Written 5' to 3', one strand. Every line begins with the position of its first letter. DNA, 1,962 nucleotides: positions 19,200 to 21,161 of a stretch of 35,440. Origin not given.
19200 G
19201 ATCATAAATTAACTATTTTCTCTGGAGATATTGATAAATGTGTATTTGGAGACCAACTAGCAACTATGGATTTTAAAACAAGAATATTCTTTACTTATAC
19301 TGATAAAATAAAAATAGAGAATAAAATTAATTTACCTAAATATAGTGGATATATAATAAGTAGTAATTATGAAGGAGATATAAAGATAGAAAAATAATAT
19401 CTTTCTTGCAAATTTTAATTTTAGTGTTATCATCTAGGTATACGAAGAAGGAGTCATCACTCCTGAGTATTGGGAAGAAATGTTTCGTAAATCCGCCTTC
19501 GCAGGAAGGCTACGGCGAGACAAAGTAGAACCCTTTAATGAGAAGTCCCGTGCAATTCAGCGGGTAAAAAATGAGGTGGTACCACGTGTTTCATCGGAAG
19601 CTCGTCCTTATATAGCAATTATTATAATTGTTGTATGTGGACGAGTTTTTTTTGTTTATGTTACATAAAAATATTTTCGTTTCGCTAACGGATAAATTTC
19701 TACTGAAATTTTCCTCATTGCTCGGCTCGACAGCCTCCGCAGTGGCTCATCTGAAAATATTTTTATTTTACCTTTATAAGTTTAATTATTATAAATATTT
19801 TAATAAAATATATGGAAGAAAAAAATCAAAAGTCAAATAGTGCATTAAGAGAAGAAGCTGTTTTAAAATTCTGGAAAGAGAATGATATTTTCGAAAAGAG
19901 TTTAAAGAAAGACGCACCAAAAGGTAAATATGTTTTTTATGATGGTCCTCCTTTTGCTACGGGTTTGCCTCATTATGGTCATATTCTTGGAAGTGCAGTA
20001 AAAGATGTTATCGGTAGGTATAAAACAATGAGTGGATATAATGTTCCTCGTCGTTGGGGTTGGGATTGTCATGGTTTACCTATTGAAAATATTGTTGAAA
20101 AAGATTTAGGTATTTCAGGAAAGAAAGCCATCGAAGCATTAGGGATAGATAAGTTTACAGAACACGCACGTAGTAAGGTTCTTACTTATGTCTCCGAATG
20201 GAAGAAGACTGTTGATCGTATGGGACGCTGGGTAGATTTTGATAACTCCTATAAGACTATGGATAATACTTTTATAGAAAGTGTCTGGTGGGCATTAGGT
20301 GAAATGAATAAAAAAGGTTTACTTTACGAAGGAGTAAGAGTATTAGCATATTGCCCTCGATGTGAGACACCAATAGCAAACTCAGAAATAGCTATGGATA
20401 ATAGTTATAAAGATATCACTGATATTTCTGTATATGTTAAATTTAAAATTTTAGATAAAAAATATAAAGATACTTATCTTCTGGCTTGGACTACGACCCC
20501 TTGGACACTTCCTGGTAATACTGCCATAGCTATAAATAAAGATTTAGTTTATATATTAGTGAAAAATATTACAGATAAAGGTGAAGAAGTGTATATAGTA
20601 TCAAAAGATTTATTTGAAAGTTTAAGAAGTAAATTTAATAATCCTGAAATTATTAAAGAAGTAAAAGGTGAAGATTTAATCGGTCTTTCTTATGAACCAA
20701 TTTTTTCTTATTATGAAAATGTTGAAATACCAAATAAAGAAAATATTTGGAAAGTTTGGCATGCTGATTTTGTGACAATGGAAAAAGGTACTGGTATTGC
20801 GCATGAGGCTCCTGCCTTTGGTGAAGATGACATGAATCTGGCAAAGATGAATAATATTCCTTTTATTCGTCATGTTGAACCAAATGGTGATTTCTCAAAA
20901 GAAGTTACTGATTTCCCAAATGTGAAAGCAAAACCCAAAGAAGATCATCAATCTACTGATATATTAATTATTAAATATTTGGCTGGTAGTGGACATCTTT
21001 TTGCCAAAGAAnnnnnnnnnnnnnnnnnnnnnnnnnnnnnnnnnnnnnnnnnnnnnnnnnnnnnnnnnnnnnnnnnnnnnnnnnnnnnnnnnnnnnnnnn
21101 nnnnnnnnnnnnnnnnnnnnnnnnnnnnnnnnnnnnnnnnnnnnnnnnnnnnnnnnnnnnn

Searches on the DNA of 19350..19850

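Call 8: search_rna_families(source=window, start=19350, end=19850, threshold=evalue, max_evalue=10, show_alignments=2)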
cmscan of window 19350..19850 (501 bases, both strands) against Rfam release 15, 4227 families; matches with E-value up to 10: 9.
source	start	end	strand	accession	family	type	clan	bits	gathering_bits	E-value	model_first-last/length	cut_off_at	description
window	19436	19612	+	RF00230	T-box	Cis-reg; leader;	-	32.3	93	1.6e-05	1-219/219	no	T-box leader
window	19598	19648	+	RF04176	mir-3149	Gene; miRNA;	-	19.4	100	0.56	1-83/83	no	mir-3149 microRNA precursor family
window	19596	19650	+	RF03785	mir-974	Gene; miRNA;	-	18.7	90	0.81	1-91/91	no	mir-974 microRNA precursor family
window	19517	19665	+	RF01775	RsaOG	Gene; sRNA;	-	16.8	50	5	1-147/147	no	RNA S.aureus Orsay G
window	19689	19840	+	RF01578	RUF1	Gene; sRNA;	-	13.4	70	5.3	1-264/264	no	Plasmodium RNA of unkown function RUF1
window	19373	19465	-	RF03517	MIR5225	Gene; miRNA;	-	12.9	72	7.3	18-106/126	no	MIR5225 microRNA precursor family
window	19434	19517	-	RF00519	suhB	Gene; sRNA;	CL00108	12.8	41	6.6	1-77/77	no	Makes More Granules Regulator RNA (mmgR)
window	19434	19508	+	RF02172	RFPL3-AS1_2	Gene; lncRNA;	-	11.4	40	2.3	1-71/71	no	RFPL3 antisense RNA 1 conserved region 2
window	19699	19722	-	RF01122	sR39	Gene; snRNA; snoRNA; CD-box;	-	10.7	50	4.2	1-56/56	no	Small nucleolar RNA sR39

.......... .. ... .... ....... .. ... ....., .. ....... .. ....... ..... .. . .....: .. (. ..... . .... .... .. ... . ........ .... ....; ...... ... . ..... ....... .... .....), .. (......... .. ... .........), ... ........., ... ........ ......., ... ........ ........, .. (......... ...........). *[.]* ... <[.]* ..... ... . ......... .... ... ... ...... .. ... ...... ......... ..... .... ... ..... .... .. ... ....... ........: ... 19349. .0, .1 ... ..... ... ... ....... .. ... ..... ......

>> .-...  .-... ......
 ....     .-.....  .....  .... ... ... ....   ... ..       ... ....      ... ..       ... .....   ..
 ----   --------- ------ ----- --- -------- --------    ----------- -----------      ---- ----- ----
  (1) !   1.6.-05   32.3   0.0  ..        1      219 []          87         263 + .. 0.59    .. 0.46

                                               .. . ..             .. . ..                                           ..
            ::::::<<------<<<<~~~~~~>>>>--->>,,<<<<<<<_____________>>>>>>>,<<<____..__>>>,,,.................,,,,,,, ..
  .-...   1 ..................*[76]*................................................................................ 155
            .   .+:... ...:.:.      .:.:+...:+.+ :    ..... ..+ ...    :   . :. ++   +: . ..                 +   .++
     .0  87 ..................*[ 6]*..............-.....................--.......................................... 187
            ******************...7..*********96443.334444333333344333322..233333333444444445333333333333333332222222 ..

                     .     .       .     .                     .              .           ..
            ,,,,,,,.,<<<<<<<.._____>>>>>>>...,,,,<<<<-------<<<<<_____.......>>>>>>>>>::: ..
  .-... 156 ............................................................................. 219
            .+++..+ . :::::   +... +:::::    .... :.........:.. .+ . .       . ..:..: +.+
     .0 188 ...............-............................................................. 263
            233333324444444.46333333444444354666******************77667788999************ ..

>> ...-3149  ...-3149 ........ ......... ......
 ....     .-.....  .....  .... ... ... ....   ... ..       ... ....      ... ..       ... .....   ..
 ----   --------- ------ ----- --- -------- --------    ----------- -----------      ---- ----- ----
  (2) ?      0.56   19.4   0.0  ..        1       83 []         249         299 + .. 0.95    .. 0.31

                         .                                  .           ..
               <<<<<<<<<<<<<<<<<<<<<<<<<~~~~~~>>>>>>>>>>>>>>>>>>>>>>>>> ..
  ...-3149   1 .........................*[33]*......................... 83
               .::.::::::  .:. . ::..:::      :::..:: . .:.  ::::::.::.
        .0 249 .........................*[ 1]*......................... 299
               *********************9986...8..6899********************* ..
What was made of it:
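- On T-box riboswitch (RF00230): The real ileS T-box scores 32 bits with E = 1.6e-5 (call 8).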

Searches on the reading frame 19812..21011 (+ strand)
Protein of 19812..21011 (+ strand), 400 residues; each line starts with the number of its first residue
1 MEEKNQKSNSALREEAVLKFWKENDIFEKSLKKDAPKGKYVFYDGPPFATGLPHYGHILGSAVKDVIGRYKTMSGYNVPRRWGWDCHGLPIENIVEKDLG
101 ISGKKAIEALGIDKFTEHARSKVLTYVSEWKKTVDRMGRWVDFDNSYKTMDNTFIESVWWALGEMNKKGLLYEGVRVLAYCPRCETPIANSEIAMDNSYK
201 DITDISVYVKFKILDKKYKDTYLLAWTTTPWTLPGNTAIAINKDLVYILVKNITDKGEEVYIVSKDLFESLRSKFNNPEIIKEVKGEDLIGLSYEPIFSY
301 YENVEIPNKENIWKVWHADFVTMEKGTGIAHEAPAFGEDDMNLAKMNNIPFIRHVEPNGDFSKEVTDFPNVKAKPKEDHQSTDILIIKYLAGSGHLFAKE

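Call 49: find_homologous_proteins(query=window:19812-21011:+, max_evalue=1e-60)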
Query window:19812-21011:+ (400 aa): 5694 proteins with E <= 1e-60 among 8000 candidates; the best 120 are listed.
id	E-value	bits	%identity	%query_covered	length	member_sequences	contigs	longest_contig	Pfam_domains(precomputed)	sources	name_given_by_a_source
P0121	3.8e-219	746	77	100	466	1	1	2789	PF09334.18,PF00133.29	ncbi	ncbi:MAG: hypothetical protein RL687_214, partial [Candidatus Parcubacteria bacterium]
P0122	5.5e-217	739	79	100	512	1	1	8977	PF09334.18,PF00133.29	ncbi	-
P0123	2.7e-207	707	77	99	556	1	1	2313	PF09334.18,PF13603.13,PF00133.29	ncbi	ncbi:MAG: class I tRNA ligase family protein, partial [bacterium]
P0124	6.9e-196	669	73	99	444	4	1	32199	PF09334.18,PF13603.13,PF00133.29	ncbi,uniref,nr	ncbi:MAG: Isoleucine-tRNA ligase [Candidatus Nomurabacteria bacterium GW2011_GWB1_35_20]|uniref:isol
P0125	7.0e-177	607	67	99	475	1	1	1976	PF09334.18,PF00133.29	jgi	jgi:isoleucyl-tRNA synthetase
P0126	1.1e-176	606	67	100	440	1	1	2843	PF09334.18,PF00133.29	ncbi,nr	ncbi:MAG: class I tRNA ligase family protein, partial [Candidatus Pacebacteria bacterium]|nr:class I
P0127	5.4e-176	604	78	81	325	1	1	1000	PF09334.18,PF00133.29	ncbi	ncbi:MAG: class I tRNA ligase family protein, partial [Patescibacteria group bacterium]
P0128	3.9e-173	594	66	100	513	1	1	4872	PF09334.18,PF00133.29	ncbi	-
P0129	8.8e-165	567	62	100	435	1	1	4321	PF09334.18,PF13603.13,PF00133.29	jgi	jgi:isoleucyl-tRNA synthetase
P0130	3.0e-164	565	64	100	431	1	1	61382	PF09334.18,PF00133.29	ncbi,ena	-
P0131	4.7e-164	564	65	99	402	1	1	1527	PF09334.18,PF00133.29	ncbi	-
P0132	4.9e-163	561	62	99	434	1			PF09334.18,PF00133.29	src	-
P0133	2.2e-154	533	59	99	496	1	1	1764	PF09334.18,PF00133.29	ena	-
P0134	1.1e-148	514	55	99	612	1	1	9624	PF09334.18,PF00133.29,PF00300.28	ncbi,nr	ncbi:MAG TPA: class I tRNA ligase family protein, partial [Candidatus Paceibacterota bacterium]|nr:c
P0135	6.0e-148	511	62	93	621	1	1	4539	PF09334.18,PF00133.29,PF00300.28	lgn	-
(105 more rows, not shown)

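Call 50: find_encoding_contigs(protein=P0122, flank=1500, max_places=2)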
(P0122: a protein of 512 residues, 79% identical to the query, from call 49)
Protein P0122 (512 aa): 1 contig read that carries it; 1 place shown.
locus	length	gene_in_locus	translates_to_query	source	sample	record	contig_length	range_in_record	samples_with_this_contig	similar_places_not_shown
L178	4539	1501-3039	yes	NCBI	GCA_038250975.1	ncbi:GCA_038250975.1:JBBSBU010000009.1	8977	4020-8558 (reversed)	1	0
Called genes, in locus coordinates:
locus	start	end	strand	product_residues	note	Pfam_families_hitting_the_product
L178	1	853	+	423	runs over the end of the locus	?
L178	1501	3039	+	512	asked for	PF00133:tRNA-synt_1, PF09334:tRNA-synt_1g (weak)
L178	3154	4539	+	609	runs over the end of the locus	PF00300:His_Phos_1, PF00133:tRNA-synt_1, PF09334:tRNA-synt_1g (weak), PF08264:Anticodon_1, PF19302:DUF5915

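Call 51: find_encoding_contigs(protein=P0124, flank=1500, max_places=2)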
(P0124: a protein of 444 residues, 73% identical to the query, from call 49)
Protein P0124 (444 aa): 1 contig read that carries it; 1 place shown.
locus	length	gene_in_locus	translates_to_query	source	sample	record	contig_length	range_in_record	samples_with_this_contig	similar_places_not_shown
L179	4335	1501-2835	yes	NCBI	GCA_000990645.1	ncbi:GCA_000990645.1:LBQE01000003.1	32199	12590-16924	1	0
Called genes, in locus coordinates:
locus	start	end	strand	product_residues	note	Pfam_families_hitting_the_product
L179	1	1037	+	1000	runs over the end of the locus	PF02450:LCAT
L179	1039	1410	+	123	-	-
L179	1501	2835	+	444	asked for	PF00133:tRNA-synt_1, PF09334:tRNA-synt_1g, PF13603:tRNA-synt_1_2 (weak)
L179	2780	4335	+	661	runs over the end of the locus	PF00133:tRNA-synt_1, PF00300:His_Phos_1, PF00133:tRNA-synt_1, PF09334:tRNA-synt_1g, PF08264:Anticodon_1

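Call 52: find_encoding_contigs(protein=P0121, flank=1500, max_places=2)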
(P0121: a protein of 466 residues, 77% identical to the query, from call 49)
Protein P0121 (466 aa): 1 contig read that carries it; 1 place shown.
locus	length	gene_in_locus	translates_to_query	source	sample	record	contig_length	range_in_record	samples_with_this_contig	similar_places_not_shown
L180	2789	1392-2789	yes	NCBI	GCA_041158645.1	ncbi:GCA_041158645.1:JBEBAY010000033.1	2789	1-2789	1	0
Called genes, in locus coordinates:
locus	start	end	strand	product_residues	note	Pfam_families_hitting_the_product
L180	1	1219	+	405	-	PF00750:tRNA-synt_1d, PF05746:DALR_1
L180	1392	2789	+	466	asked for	PF00133:tRNA-synt_1, PF09334:tRNA-synt_1g (weak)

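Call 111: find_encoding_contigs(protein=P0124, flank=10000, max_places=1)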
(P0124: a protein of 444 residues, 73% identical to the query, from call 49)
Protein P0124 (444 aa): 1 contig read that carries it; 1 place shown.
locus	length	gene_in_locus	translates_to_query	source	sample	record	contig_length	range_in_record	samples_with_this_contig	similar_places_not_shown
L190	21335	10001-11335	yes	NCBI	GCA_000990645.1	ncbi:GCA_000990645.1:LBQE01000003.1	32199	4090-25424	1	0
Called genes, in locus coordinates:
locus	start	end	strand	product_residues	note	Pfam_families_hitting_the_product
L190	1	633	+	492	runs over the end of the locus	PF13567:DUF4131, PF03772:Competence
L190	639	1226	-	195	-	PF00081:Sod_Fe_N (weak), PF02777:Sod_Fe_C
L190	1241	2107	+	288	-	PF00753:Lactamase_B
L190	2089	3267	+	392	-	PF00464:SHMT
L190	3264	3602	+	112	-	-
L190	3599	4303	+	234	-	PF01712:dNK (weak), PF02223:Thymidylate_kin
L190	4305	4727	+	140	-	PF00692:dUTPase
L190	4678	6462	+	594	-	PF03485:Arg_tRNA_synt_N, PF00750:tRNA-synt_1d, PF05746:DALR_1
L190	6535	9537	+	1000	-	PF02450:LCAT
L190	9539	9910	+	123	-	-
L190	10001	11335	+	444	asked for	PF00133:tRNA-synt_1, PF09334:tRNA-synt_1g, PF13603:tRNA-synt_1_2 (weak)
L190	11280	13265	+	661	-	PF00133:tRNA-synt_1, PF00300:His_Phos_1, PF00133:tRNA-synt_1, PF09334:tRNA-synt_1g, PF08264:Anticodon_1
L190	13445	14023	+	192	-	PF11967:RecO_N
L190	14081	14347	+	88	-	-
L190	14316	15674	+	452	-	-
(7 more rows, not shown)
